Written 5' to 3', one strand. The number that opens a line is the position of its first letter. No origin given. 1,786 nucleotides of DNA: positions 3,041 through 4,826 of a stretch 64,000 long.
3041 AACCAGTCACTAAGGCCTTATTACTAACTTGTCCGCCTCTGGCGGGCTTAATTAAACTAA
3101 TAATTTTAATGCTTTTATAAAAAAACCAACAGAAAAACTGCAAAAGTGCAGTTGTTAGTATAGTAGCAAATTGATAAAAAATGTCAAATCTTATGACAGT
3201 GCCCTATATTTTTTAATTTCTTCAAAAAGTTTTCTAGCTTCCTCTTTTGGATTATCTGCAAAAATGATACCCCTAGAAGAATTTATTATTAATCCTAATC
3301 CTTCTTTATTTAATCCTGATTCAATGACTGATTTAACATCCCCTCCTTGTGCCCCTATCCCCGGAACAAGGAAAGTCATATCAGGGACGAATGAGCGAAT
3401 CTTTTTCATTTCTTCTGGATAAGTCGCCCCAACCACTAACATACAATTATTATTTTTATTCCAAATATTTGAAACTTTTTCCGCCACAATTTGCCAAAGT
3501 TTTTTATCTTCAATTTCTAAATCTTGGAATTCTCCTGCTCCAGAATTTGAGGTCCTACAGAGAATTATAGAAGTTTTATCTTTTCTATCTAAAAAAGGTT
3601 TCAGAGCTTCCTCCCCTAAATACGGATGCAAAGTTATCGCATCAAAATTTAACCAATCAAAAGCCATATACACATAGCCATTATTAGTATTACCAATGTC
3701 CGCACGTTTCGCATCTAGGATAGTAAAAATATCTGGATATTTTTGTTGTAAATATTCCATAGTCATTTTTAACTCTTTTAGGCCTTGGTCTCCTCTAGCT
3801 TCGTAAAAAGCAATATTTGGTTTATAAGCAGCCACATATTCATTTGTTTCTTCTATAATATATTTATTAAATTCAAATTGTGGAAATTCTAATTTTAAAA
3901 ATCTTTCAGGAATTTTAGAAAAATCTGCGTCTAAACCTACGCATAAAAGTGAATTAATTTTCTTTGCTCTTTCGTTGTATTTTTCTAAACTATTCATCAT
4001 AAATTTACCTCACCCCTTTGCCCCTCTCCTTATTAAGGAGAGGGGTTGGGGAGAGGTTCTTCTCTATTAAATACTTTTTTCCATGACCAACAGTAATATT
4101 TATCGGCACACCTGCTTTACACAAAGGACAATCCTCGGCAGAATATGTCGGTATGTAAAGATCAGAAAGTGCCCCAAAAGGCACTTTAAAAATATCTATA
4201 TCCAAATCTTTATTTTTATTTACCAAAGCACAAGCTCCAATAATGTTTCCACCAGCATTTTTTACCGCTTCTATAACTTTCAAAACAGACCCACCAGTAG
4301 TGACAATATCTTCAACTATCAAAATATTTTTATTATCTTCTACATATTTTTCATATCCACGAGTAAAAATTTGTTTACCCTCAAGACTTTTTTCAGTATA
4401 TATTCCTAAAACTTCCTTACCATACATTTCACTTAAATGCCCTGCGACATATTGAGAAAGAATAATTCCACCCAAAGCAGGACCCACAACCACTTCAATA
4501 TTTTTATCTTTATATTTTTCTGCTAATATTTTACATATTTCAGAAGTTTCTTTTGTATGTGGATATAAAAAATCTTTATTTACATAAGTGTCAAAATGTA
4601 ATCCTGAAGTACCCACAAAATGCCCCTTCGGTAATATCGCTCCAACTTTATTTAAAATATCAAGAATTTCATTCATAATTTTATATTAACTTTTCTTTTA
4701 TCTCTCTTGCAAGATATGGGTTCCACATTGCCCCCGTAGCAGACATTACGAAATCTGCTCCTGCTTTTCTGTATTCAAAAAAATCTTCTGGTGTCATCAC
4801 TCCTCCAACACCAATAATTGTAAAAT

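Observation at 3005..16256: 13-kb insertion splitting the normally contiguous fusA-tuf junction of the str/S10 ribosomal operon array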

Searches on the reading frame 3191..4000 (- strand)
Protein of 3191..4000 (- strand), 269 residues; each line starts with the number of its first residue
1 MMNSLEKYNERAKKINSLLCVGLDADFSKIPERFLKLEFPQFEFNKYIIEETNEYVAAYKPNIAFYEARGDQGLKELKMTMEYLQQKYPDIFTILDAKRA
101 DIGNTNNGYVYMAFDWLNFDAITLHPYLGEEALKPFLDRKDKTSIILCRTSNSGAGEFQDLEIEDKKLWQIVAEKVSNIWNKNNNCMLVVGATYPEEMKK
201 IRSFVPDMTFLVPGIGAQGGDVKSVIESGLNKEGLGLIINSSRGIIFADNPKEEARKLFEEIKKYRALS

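Call 3: search_protein_families(library=ncbifam, proteins=[window:3191-4000:-])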
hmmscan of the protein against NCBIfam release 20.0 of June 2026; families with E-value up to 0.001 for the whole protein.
window:3191-4000:- (269 aa): 5 families
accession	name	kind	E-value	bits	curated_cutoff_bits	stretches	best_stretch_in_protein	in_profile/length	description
TIGR02127.1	pyrF_sub2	equivalog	1.3e-70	237.6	110.6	1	7-257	4-259/261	orotidine-5'-phosphate decarboxylase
NF004034.0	PRK05500.1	equivalog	5.4e-46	157.2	656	1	2-267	1-263/478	bifunctional orotidine-5'-phosphate decarboxylase/orotate phosphoribosyltransferase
NF010386.0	PRK13813.1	equivalog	2.3e-16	60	208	1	93-264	57-215/216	orotidine 5'-phosphate decarboxylase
TIGR01740.1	pyrF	equivalog_domain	2.9e-12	46.7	92.3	1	48-257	16-214/216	orotidine-5'-phosphate decarboxylase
NF001273.0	PRK00230.1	equivalog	1.4e-06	27.9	193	1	80-264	47-231/233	orotidine-5'-phosphate decarboxylase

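Call 27: find_homologous_proteins(query=window:3191-4000:-, max_evalue=1e-20)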
Query window:3191-4000:- (269 aa): 7998 proteins with E <= 1e-20 among 8000 candidates; the best 120 are listed.
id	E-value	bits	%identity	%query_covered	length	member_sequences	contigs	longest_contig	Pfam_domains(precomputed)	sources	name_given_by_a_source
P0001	4.5e-177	605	100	100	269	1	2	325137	PF00215.31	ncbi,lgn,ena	-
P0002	4.9e-147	506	86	98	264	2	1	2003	PF00215.31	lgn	-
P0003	7.5e-145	499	80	100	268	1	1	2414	PF00215.31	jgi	jgi:orotidine-5'-phosphate decarboxylase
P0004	7.7e-145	499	81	99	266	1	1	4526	PF00215.31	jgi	jgi:orotidine-5'-phosphate decarboxylase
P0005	1.4e-144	498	82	99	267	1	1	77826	PF00215.31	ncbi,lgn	ncbi:MAG: orotidine-5'-phosphate decarboxylase [Patescibacteria group bacterium]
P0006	3.6e-144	497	83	98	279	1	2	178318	PF00215.31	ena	-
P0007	2.9e-143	494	82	97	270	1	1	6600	PF00215.31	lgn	-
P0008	4.6e-142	490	81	97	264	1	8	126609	PF00215.31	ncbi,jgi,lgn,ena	-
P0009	9.6e-142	489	80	99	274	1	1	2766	PF00215.31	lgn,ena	-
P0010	1.3e-141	489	81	99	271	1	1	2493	PF00215.31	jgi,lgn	-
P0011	1.7e-141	488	80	100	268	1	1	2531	PF00215.31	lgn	-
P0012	2.7e-141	488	81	98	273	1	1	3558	PF00215.31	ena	-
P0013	8.5e-141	486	81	99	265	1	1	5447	PF00215.31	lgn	-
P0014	1.8e-140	485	79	99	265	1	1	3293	PF00215.31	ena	-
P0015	2.4e-140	485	81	97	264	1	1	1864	PF00215.31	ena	-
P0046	1.6e-136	472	77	99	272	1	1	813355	PF00215.31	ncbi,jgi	ncbi:MAG: orotidine-5'-phosphate decarboxylase [Candidatus Paceibacterota bacterium]|jgi:orotidine 5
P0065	3.3e-135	468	78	98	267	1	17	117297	PF00215.31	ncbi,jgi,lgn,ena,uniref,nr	ncbi:MAG: Orotidine 5'-phosphate decarboxylase [Candidatus Nomurabacteria bacterium GW2011_GWF2_43_8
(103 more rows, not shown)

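Call 28: find_encoding_contigs(protein=P0001, flank=10000, max_places=3)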
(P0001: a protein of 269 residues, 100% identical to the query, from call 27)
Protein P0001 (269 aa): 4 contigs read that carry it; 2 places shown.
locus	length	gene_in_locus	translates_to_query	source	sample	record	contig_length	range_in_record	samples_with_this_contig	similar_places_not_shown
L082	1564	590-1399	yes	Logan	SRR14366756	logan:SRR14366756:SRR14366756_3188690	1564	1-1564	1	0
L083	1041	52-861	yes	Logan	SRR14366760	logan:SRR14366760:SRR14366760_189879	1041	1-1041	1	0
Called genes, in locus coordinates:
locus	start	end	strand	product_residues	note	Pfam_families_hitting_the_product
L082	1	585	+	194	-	?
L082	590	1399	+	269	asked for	PF00215:OMPdecase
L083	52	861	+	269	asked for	PF00215:OMPdecase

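Call 29: find_encoding_contigs(protein=P0006, flank=10000, max_places=2)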
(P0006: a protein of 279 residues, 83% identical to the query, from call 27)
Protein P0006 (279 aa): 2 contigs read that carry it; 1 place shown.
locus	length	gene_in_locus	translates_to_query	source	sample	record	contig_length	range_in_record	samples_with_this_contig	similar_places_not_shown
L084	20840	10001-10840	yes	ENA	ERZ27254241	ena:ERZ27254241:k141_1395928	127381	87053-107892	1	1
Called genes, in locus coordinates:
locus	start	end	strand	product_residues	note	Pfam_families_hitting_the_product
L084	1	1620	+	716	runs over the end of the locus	PF00009:GTP_EFTU, PF03144:GTP_EFTU_D2, PF22042:EF-G_D2, PF14492:EFG_III, PF16658:RF3_C (weak), PF03764:EFG_IV, PF00679:EFG_C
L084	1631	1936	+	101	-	-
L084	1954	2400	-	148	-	-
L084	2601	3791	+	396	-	PF00206:Lyase_1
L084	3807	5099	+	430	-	PF00764:Arginosuc_synth, PF06508:QueC (weak), PF20979:Arginosuc_syn_C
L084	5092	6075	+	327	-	PF01979:Amidohydro_1, PF07969:Amidohydro_3 (weak)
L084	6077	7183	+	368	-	PF01180:DHO_dh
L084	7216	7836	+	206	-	PF00156:Pribosyltran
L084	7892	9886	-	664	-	PF09286:Pro-kuma_activ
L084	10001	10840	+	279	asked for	PF00215:OMPdecase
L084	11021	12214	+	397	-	PF00009:GTP_EFTU, PF03144:GTP_EFTU_D2, PF03143:GTP_EFTU_D3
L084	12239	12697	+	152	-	PF00338:Ribosomal_S10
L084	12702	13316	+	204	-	PF00297:Ribosomal_L3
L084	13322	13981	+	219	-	PF00573:Ribosomal_L4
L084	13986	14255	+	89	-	PF00276:Ribosomal_L23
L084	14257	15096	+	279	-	PF00181:Ribosomal_L2_N, PF03947:Ribosomal_L2_C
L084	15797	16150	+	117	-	PF00203:Ribosomal_S19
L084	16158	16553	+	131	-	PF00237:Ribosomal_L22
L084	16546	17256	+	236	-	PF07650:KH_2, PF00189:Ribosomal_S3_C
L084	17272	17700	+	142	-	PF00252:Ribosomal_L16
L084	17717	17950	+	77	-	PF00831:Ribosomal_L29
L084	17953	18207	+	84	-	PF00366:Ribosomal_S17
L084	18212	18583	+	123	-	PF00238:Ribosomal_L14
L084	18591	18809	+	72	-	PF00467:KOW (weak), PF17136:ribosomal_L24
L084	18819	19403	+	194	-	PF00281:Ribosomal_L5, PF00673:Ribosomal_L5_C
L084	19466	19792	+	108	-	-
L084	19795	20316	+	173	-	PF07963:N_methyl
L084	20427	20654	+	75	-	-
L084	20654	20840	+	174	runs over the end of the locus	PF07963:N_methyl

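Call 30: find_encoding_contigs(protein=P0005, flank=10000, max_places=2)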
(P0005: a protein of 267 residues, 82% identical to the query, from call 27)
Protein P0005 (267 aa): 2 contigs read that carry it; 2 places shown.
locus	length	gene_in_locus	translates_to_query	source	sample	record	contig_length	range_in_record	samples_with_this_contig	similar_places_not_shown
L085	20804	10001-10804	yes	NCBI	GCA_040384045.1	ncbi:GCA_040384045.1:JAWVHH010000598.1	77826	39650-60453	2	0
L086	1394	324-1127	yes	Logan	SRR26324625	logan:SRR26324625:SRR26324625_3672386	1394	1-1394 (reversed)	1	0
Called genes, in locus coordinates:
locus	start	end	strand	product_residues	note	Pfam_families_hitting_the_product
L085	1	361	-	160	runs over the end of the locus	PF00186:DHFR_1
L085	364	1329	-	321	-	PF00303:Thymidylat_synt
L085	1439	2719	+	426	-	PF00270:DEAD, PF16203:ERCC3_RAD25_C (weak), PF00271:Helicase_C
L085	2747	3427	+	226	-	PF18916:Lycopene_cyc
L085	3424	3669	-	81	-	PF00830:Ribosomal_L28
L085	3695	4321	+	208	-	PF02163:Peptidase_M50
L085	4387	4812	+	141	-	PF00164:Ribosom_S12_S23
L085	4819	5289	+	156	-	PF00177:Ribosomal_S7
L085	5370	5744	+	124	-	PF09827:CRISPR_Cas2 (weak), PF20803:PaaX_M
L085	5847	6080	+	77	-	-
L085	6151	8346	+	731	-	PF00009:GTP_EFTU, PF22042:EF-G_D2, PF03144:GTP_EFTU_D2, PF14492:EFG_III, PF16658:RF3_C (weak), PF03764:EFG_IV, PF00679:EFG_C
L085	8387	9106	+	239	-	-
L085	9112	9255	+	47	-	-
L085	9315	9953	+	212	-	PF00156:Pribosyltran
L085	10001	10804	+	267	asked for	PF00215:OMPdecase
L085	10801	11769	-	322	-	PF01180:DHO_dh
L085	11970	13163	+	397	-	PF00009:GTP_EFTU, PF03144:GTP_EFTU_D2, PF03143:GTP_EFTU_D3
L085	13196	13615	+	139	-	PF00338:Ribosomal_S10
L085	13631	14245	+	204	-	PF00297:Ribosomal_L3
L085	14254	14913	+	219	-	PF00573:Ribosomal_L4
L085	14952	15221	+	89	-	PF00276:Ribosomal_L23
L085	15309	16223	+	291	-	-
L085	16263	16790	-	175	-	PF00293:NUDIX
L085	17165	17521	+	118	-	PF00203:Ribosomal_S19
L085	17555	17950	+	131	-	PF00237:Ribosomal_L22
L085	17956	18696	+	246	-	PF07650:KH_2, PF00189:Ribosomal_S3_C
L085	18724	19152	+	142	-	PF00252:Ribosomal_L16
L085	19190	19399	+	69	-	PF00831:Ribosomal_L29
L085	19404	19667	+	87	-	PF00366:Ribosomal_S17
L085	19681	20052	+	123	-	PF00238:Ribosomal_L14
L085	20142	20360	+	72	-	PF00467:KOW, PF17136:ribosomal_L24 (weak)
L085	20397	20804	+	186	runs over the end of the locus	PF00281:Ribosomal_L5, PF00673:Ribosomal_L5_C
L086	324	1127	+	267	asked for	PF00215:OMPdecase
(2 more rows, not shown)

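Call 31: find_encoding_contigs(protein=P0008, flank=10000, max_places=2)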
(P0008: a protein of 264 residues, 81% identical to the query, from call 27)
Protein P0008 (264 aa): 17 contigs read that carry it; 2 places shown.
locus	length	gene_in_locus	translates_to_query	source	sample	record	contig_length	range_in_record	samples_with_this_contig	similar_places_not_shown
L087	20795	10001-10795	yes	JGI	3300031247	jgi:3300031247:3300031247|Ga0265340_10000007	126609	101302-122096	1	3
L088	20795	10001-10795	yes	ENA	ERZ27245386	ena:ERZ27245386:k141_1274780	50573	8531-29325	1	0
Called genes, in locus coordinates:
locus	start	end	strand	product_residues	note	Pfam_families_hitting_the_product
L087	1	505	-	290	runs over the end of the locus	PF00303:Thymidylat_synt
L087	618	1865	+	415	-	PF00270:DEAD, PF00271:Helicase_C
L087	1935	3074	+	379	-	PF03703:bPH_2, PF24649:DUF7642 (faint), PF03703:bPH_2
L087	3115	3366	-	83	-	PF00830:Ribosomal_L28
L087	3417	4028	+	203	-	PF02163:Peptidase_M50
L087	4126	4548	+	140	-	PF00164:Ribosom_S12_S23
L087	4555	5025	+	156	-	PF00177:Ribosomal_S7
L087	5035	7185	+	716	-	PF00009:GTP_EFTU, PF03144:GTP_EFTU_D2, PF22042:EF-G_D2, PF14492:EFG_III, PF16658:RF3_C (weak), PF03764:EFG_IV, PF00679:EFG_C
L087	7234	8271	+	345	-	PF01979:Amidohydro_1, PF12890:DHOase (weak)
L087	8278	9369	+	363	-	PF01180:DHO_dh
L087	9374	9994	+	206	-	PF00156:Pribosyltran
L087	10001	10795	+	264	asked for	PF00215:OMPdecase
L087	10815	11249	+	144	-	PF00072:Response_reg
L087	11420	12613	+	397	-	PF00009:GTP_EFTU, PF03144:GTP_EFTU_D2, PF03143:GTP_EFTU_D3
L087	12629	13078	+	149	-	PF00338:Ribosomal_S10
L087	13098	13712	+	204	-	PF00297:Ribosomal_L3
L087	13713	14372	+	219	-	PF00573:Ribosomal_L4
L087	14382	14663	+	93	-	PF00276:Ribosomal_L23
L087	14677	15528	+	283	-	PF00181:Ribosomal_L2_N, PF03947:Ribosomal_L2_C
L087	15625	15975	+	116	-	PF00203:Ribosomal_S19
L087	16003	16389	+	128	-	PF00237:Ribosomal_L22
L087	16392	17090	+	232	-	PF07650:KH_2, PF00189:Ribosomal_S3_C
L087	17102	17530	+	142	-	PF00252:Ribosomal_L16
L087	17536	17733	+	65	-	PF00831:Ribosomal_L29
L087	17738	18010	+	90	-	PF00366:Ribosomal_S17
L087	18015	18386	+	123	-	PF00238:Ribosomal_L14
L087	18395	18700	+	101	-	PF00467:KOW, PF17136:ribosomal_L24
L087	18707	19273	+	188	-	PF00281:Ribosomal_L5, PF00673:Ribosomal_L5_C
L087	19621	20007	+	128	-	PF00410:Ribosomal_S8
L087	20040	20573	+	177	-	PF00347:Ribosomal_L6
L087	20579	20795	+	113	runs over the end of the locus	PF00861:Ribosomal_L18p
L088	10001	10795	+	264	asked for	PF00215:OMPdecase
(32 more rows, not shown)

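Call 32: find_encoding_contigs(protein=P0046, flank=10000, max_places=1)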
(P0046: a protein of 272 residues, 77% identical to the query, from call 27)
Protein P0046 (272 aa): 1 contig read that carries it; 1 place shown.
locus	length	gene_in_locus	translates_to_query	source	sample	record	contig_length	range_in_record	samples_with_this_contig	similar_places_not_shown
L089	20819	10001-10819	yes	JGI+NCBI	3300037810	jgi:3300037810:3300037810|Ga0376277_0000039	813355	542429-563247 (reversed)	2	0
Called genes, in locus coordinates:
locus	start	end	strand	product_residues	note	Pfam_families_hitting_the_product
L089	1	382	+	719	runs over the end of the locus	PF00009:GTP_EFTU, PF03144:GTP_EFTU_D2, PF22042:EF-G_D2, PF14492:EFG_III, PF16658:RF3_C (weak), PF03764:EFG_IV, PF00679:EFG_C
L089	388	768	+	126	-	-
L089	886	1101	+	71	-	PF01402:RHH_1 (weak)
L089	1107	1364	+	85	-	-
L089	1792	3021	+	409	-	PF01979:Amidohydro_1, PF07969:Amidohydro_3 (faint)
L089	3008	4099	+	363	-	PF00988:CPSase_sm_chain, PF00117:GATase, PF07722:Peptidase_C26 (weak)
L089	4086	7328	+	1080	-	PF25596:CPSase_L_D1, PF02786:CPSase_L_D2, PF02222:ATP-grasp, PF02787:CPSase_L_D3, PF25596:CPSase_L_D1, PF02222:ATP-grasp, PF02786:CPSase_L_D2, PF15632:ATPgrasp_Ter, +4 more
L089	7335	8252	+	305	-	PF02729:OTCace_N, PF00185:OTCace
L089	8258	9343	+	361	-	PF01180:DHO_dh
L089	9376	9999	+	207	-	PF00156:Pribosyltran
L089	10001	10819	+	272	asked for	PF00215:OMPdecase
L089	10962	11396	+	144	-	-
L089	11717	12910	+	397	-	PF00009:GTP_EFTU, PF03144:GTP_EFTU_D2, PF03143:GTP_EFTU_D3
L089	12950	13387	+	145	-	PF00338:Ribosomal_S10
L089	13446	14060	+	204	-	PF00297:Ribosomal_L3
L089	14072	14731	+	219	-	PF00573:Ribosomal_L4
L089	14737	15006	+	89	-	PF00276:Ribosomal_L23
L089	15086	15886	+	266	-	PF00181:Ribosomal_L2_N, PF03947:Ribosomal_L2_C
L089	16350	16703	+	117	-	PF00203:Ribosomal_S19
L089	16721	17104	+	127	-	PF00237:Ribosomal_L22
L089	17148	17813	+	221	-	PF07650:KH_2, PF00189:Ribosomal_S3_C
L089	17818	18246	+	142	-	PF00252:Ribosomal_L16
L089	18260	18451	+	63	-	PF00831:Ribosomal_L29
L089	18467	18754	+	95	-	PF00366:Ribosomal_S17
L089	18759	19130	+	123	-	PF00238:Ribosomal_L14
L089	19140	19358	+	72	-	PF00467:KOW, PF17136:ribosomal_L24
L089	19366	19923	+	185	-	PF00281:Ribosomal_L5, PF00673:Ribosomal_L5_C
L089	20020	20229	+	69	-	-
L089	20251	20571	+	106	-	-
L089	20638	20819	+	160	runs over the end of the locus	-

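Call 33: find_encoding_contigs(protein=P0065, flank=10000, max_places=1)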
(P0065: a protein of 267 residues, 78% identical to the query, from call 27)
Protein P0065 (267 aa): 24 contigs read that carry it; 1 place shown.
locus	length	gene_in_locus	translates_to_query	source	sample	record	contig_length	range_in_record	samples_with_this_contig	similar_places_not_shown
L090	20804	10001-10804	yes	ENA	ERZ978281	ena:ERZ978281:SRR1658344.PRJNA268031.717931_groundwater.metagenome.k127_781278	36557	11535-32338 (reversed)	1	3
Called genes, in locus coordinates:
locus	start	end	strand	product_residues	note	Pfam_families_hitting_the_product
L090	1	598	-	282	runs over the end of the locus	PF00303:Thymidylat_synt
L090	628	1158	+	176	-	PF00383:dCMP_cyt_deam_1, PF14437:MafB19-deam (weak)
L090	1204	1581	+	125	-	-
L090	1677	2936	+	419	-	PF04851:ResIII (faint), PF00270:DEAD, PF00271:Helicase_C, PF16203:ERCC3_RAD25_C (weak)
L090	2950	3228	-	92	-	-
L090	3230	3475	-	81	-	PF00830:Ribosomal_L28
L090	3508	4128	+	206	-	PF02163:Peptidase_M50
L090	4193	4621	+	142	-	PF00164:Ribosom_S12_S23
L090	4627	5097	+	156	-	PF00177:Ribosomal_S7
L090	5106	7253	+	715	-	PF00009:GTP_EFTU, PF03144:GTP_EFTU_D2, PF22042:EF-G_D2, PF14492:EFG_III, PF16658:RF3_C, PF03764:EFG_IV, PF00679:EFG_C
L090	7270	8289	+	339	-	PF01979:Amidohydro_1, PF12890:DHOase (weak)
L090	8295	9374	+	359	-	PF01180:DHO_dh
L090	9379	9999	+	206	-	PF00156:Pribosyltran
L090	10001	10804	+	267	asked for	PF00215:OMPdecase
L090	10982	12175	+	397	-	PF00009:GTP_EFTU, PF03144:GTP_EFTU_D2, PF03143:GTP_EFTU_D3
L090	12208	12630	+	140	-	PF00338:Ribosomal_S10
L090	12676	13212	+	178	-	PF00297:Ribosomal_L3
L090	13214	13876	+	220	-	PF00573:Ribosomal_L4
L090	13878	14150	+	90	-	PF00276:Ribosomal_L23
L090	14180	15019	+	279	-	PF00181:Ribosomal_L2_N, PF03947:Ribosomal_L2_C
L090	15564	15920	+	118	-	PF00203:Ribosomal_S19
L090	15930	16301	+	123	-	PF00237:Ribosomal_L22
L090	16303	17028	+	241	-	PF07650:KH_2, PF00189:Ribosomal_S3_C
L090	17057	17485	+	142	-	PF00252:Ribosomal_L16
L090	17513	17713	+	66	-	PF00831:Ribosomal_L29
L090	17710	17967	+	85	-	PF00366:Ribosomal_S17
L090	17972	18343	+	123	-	PF00238:Ribosomal_L14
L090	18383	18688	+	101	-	PF00467:KOW, PF17136:ribosomal_L24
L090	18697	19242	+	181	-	PF00281:Ribosomal_L5, PF00673:Ribosomal_L5_C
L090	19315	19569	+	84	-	-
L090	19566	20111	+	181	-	PF07963:N_methyl (weak)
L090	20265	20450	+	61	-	PF00253:Ribosomal_S14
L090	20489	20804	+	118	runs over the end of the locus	PF00410:Ribosomal_S8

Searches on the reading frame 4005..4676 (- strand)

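Call 3: search_protein_families(library=ncbifam, proteins=[window:4005-4676:-])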
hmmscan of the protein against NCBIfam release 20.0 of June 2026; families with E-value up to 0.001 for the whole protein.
window:4005-4676:- (223 aa): 24 families
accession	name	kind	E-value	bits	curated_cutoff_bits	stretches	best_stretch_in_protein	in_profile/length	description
TIGR01367.1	pyrE_Therm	equivalog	1.6e-43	148.5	150.25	1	4-193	2-182/187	orotate phosphoribosyltransferase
TIGR00336.1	pyrE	equivalog_domain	2.6e-16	59.9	106.8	1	15-156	9-149/173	orotate phosphoribosyltransferase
NF002620.0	PRK02277.1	subfamily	7.9e-13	48.5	115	1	29-161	54-187/201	orotate phosphoribosyltransferase-like protein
TIGR01090.1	apt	equivalog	2.3e-09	37.6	185.85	1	46-153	33-147/169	adenine phosphoribosyltransferase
NF006328.0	PRK08558.1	equivalog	2e-08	34.1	184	1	40-171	92-235/238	adenine phosphoribosyltransferase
NF002633.0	PRK02304.1-2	equivalog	5.2e-08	32.9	224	1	48-153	37-149/172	adenine phosphoribosyltransferase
TIGR01203.1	HGPRTase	equivalog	8.1e-08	32.2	150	1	44-162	12-132/167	hypoxanthine phosphoribosyltransferase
NF009211.0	PRK12560.1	equivalog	1.1e-07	31.8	188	1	54-154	46-153/187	adenine phosphoribosyltransferase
NF002636.0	PRK02304.1-5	equivalog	1.4e-07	31.1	125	1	42-153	37-155/176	adenine phosphoribosyltransferase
NF006671.0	PRK09219.1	equivalog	4.4e-07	29.6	177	1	13-155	7-157/192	xanthine phosphoribosyltransferase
TIGR01251.1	ribP_PPkin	subfamily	4.9e-07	29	113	1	47-150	149-245/309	ribose-phosphate diphosphokinase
NF002095.0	PRK00934.1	equivalog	5.9e-07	28.9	296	1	45-150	140-240/287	ribose-phosphate diphosphokinase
NF040646.1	HPT_Archaea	equivalog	7.8e-07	28.9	200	1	110-157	109-156/184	hypoxanthine/guanine phosphoribosyltransferase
NF002634.0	PRK02304.1-3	equivalog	1.3e-06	28.2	170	1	46-153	42-156/182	adenine phosphoribosyltransferase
NF001729.0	PRK00455.1-3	equivalog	1.5e-06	27.8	245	1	19-150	33-161/231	orotate phosphoribosyltransferase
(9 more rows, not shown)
